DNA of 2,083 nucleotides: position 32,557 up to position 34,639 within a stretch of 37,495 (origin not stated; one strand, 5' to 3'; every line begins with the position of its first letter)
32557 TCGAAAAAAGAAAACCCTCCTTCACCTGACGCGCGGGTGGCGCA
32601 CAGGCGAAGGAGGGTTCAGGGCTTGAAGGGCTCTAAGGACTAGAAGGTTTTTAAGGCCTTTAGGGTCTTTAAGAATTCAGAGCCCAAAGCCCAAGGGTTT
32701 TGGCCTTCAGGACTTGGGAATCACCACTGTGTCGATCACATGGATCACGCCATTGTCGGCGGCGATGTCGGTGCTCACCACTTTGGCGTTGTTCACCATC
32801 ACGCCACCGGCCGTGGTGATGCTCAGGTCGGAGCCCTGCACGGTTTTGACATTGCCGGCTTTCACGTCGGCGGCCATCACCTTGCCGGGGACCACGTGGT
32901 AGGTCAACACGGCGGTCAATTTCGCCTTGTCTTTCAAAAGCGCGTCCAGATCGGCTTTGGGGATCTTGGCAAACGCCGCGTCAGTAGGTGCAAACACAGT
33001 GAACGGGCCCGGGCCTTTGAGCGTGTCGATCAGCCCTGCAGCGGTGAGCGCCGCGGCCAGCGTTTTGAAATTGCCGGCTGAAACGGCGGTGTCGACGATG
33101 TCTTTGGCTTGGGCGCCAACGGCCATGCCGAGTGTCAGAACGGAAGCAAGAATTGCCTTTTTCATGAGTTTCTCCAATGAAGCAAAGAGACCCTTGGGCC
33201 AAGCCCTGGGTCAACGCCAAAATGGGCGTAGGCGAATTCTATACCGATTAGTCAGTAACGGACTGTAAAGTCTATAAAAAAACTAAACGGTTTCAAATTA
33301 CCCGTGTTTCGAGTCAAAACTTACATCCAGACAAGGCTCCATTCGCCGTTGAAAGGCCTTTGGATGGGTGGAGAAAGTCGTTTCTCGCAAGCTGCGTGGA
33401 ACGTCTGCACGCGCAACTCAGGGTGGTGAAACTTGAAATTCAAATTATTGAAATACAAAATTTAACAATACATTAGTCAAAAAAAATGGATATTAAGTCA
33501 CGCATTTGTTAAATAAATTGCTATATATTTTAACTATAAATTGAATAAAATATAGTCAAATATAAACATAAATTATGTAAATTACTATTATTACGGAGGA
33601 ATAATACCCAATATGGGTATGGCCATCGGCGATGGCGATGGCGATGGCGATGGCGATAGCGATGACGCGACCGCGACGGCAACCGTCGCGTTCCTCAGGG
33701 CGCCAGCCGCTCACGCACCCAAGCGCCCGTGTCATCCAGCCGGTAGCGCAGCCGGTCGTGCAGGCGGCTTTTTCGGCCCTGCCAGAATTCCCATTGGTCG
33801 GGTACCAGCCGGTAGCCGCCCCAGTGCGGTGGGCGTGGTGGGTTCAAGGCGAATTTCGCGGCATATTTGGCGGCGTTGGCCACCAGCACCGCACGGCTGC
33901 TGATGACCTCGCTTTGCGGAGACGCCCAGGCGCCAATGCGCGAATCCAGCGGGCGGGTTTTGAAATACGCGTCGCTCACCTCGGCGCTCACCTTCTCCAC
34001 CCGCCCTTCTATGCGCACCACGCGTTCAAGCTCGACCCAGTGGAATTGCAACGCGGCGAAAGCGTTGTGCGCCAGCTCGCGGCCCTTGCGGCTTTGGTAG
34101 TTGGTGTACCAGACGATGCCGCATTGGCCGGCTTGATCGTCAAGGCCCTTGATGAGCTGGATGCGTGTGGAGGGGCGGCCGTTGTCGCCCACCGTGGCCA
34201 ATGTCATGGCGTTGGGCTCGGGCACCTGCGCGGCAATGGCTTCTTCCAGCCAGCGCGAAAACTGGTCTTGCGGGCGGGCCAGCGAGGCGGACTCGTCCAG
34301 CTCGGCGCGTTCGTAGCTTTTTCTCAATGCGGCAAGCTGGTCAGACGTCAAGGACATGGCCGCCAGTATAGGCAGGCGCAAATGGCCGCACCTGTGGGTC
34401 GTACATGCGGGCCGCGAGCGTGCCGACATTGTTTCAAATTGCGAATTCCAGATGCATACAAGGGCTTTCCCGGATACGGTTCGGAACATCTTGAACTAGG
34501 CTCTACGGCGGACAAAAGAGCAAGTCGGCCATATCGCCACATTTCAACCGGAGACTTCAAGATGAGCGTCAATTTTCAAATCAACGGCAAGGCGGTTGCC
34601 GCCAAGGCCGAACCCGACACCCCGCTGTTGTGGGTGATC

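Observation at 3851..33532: Exact bipartite motif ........-N17-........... shared by all three AT-rich islands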

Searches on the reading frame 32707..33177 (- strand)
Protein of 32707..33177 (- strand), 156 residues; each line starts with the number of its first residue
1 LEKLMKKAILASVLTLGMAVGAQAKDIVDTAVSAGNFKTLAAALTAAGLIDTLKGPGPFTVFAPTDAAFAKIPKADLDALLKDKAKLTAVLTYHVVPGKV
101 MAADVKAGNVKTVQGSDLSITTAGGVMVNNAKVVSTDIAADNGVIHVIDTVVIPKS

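Call 12: search_protein_families(library=pfam, proteins=[window:32707-33177:-])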
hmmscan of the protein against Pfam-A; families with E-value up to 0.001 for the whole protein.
window:32707-33177:- (156 aa): 1 family
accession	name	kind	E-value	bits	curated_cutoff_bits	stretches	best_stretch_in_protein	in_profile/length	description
PF02469.27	Fasciclin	-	2.1e-41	141.4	22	1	36-154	2-123/123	Fasciclin domain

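Call 13: find_encoding_contigs(protein=window:32707-33165:-, flank=10000, max_places=10)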
Protein window:32707-33165:- (152 aa): 3 contigs read that carry it; 3 places shown.
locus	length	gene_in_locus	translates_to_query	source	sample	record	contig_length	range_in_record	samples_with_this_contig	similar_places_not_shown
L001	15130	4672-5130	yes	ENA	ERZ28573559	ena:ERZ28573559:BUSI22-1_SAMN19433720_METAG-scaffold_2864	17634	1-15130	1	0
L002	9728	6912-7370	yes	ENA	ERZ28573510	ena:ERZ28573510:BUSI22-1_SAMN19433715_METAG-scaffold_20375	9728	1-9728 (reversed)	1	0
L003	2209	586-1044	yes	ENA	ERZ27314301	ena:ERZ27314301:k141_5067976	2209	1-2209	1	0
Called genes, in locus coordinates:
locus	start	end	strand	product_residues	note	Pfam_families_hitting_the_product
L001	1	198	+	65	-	?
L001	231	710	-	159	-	PF12804:NTP_transf_3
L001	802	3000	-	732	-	PF20256:MoCoBD_2, PF02738:MoCoBD_1, PF20256:MoCoBD_2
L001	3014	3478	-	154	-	PF00111:Fer2, PF13085:Fer2_3 (weak), PF01799:Fer2_2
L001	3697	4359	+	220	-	PF01243:PNPOx_N, PF10590:PNP_phzG_C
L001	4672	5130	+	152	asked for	PF02469:Fasciclin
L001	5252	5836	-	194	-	PF16113:ECH_2, PF00378:ECH_1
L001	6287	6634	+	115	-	-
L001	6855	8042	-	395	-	PF02771:Acyl-CoA_dh_N, PF02770:Acyl-CoA_dh_M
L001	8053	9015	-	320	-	PF03547:Mem_trans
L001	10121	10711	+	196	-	-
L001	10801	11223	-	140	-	-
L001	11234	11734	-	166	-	PF11736:DUF3299 (weak)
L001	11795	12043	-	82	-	-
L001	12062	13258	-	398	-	PF12704:MacB_PCD, PF02687:FtsX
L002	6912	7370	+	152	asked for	PF02469:Fasciclin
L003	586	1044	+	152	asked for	PF02469:Fasciclin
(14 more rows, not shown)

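Call 35: find_related_loci(query=window:32707-33165:-, collection=metagenome_contigs, flank=2500)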
Query window:32707-33165:- (152 aa) in metagenome_contigs; peptide patterns used: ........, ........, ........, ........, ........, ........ (x = any residue, [..] = any of these).
600 stretches matched a pattern (row limit reached: there are more); 556 encode a relative of the query (tblastn E <= 1e-3); the best 80 are kept; 80 distinct loci.
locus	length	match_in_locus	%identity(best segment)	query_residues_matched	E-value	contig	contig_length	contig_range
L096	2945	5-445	86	5-151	1e-77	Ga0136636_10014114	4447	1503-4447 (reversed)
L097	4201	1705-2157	83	1-151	4e-77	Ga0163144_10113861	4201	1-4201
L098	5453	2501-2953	82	1-151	1e-76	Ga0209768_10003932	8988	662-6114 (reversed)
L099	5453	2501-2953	81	1-151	4e-76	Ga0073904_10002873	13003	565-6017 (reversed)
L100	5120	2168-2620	81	1-151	8e-76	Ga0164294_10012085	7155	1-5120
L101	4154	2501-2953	78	1-151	3e-75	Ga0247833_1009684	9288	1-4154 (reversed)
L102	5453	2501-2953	82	1-151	3e-75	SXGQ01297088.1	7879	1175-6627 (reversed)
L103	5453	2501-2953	81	1-151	8e-75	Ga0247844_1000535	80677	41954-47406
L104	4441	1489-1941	80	1-151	2e-74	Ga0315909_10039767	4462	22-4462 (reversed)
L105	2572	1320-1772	78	1-151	2e-75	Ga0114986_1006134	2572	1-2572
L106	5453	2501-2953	79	1-151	2e-74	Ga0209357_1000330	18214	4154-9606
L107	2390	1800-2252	78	1-151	5e-75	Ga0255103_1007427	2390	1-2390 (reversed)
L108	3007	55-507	78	1-151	2e-73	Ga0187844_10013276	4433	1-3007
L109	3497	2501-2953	79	1-151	2e-73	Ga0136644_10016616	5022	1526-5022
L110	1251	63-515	78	1-151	1e-76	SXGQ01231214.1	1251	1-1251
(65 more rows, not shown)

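Call 78: find_homologous_proteins(query=window:32707-33165:-, max_evalue=1e-60)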
Query window:32707-33165:- (152 aa): 4678 proteins with E <= 1e-60 among 8000 candidates; the best 120 are listed.
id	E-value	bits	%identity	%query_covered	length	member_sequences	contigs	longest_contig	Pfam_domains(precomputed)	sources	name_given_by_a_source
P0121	1.9e-84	298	100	100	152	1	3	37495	PF02469.28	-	-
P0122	2.0e-80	285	95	100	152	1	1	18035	PF02469.28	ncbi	-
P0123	1.5e-79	283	93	100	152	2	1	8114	PF02469.28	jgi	jgi:uncharacterized surface protein with fasciclin (FAS1) repeats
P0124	1.9e-79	282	94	100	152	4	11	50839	PF02469.28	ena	-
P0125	8.9e-77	274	91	100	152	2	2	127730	PF02469.28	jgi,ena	jgi:uncharacterized surface protein with fasciclin (FAS1) repeats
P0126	2.3e-76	272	91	100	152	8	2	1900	PF02469.28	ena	-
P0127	3.9e-72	259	85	99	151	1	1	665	PF02469.28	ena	-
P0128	7.2e-72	258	85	99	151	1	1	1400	PF02469.28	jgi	jgi:uncharacterized surface protein with fasciclin (FAS1) repeats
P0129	7.2e-72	258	87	99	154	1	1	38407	PF02469.28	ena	-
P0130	8.2e-72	257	85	99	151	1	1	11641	PF02469.28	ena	-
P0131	1.6e-71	257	86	99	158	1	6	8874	PF02469.28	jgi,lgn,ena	-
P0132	2.4e-71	256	85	99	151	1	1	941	PF02469.28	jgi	jgi:uncharacterized surface protein with fasciclin (FAS1) repeats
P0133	3.5e-71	255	83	99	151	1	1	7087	PF02469.28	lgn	-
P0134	4.1e-71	255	85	99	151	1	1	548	PF02469.28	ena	-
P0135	4.3e-71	255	86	99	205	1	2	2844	PF02469.28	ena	-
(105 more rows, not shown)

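Call 79: find_encoding_contigs(protein=P0124, flank=1500, max_places=6)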
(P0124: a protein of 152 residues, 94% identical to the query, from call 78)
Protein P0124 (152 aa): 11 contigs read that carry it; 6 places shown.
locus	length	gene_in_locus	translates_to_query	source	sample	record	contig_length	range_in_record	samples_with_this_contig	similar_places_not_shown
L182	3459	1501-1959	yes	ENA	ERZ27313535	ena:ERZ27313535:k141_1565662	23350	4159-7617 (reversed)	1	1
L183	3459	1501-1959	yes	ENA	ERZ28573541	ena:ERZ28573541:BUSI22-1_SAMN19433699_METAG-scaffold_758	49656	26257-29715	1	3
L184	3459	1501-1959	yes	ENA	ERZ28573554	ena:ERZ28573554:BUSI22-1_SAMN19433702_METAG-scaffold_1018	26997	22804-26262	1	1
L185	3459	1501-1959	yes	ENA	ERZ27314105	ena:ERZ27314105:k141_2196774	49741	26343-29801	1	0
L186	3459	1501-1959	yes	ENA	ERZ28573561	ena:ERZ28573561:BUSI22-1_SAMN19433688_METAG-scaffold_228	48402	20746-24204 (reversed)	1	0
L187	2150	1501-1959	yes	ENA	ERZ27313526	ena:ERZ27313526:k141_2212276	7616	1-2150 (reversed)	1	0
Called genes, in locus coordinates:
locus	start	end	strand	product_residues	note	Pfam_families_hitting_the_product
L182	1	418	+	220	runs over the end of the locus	PF01243:PNPOx_N, PF10590:PNP_phzG_C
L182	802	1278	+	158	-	PF12682:Flavodoxin_4 (faint), PF12724:Flavodoxin_5 (faint)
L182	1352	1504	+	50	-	-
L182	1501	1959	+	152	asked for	PF02469:Fasciclin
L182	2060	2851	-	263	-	PF00378:ECH_1, PF16113:ECH_2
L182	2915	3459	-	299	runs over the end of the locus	PF00441:Acyl-CoA_dh_1, PF08028:Acyl-CoA_dh_2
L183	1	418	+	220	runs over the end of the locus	PF01243:PNPOx_N, PF10590:PNP_phzG_C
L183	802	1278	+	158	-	PF12682:Flavodoxin_4 (faint), PF12724:Flavodoxin_5 (faint)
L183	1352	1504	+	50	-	-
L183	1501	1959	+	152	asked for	PF02469:Fasciclin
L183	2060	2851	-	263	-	PF00378:ECH_1, PF16113:ECH_2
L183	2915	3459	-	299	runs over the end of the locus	PF00441:Acyl-CoA_dh_1, PF08028:Acyl-CoA_dh_2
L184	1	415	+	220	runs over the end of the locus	PF01243:PNPOx_N, PF10590:PNP_phzG_C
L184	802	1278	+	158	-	PF12682:Flavodoxin_4 (faint), PF12724:Flavodoxin_5 (faint)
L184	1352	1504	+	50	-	-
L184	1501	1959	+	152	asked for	PF02469:Fasciclin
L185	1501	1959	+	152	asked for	PF02469:Fasciclin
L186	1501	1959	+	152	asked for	PF02469:Fasciclin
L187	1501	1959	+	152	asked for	PF02469:Fasciclin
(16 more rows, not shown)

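Call 80: find_encoding_contigs(protein=P0125, flank=1500, max_places=3)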
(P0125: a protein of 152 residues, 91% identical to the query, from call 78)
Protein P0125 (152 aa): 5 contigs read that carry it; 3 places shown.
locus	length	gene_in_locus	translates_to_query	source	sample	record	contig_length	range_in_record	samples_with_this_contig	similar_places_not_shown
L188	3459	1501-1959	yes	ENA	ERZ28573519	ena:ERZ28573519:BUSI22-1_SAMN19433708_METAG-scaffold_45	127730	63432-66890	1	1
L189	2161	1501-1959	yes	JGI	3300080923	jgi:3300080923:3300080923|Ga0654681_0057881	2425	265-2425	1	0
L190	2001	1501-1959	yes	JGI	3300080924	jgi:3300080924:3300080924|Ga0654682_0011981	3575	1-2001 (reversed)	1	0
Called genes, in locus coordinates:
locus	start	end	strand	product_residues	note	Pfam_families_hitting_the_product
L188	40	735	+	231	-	PF09722:Xre_MbcA_ParS_C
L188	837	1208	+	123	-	PF08808:RES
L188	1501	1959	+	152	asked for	PF02469:Fasciclin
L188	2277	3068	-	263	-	PF00378:ECH_1, PF16113:ECH_2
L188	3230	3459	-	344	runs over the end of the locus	PF00441:Acyl-CoA_dh_1, PF08028:Acyl-CoA_dh_2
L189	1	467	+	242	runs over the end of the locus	?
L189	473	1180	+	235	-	PF01243:PNPOx_N, PF10590:PNP_phzG_C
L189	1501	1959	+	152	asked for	PF02469:Fasciclin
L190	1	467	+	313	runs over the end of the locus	PF01370:Epimerase, PF13460:NAD_binding_10 (weak), PF16363:GDP_Man_Dehyd (faint), PF08338:DUF1731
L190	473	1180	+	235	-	PF01243:PNPOx_N, PF10590:PNP_phzG_C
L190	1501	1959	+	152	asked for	PF02469:Fasciclin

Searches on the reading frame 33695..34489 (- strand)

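Call 12: search_protein_families(library=pfam, proteins=[window:33695-34489:-])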
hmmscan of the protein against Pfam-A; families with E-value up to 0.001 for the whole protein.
window:33695-34489:- (264 aa): 2 families
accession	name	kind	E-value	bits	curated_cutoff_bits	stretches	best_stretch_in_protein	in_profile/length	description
PF01243.27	PNPOx_N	-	5.1e-28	98.3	28.1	1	81-209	1-116/120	Pyridoxamine 5'-phosphate oxidase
PF10590.14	PNP_phzG_C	-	8.1e-21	74.1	27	1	223-264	1-42/42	Pyridoxine 5'-phosphate oxidase C-terminal dimerisation region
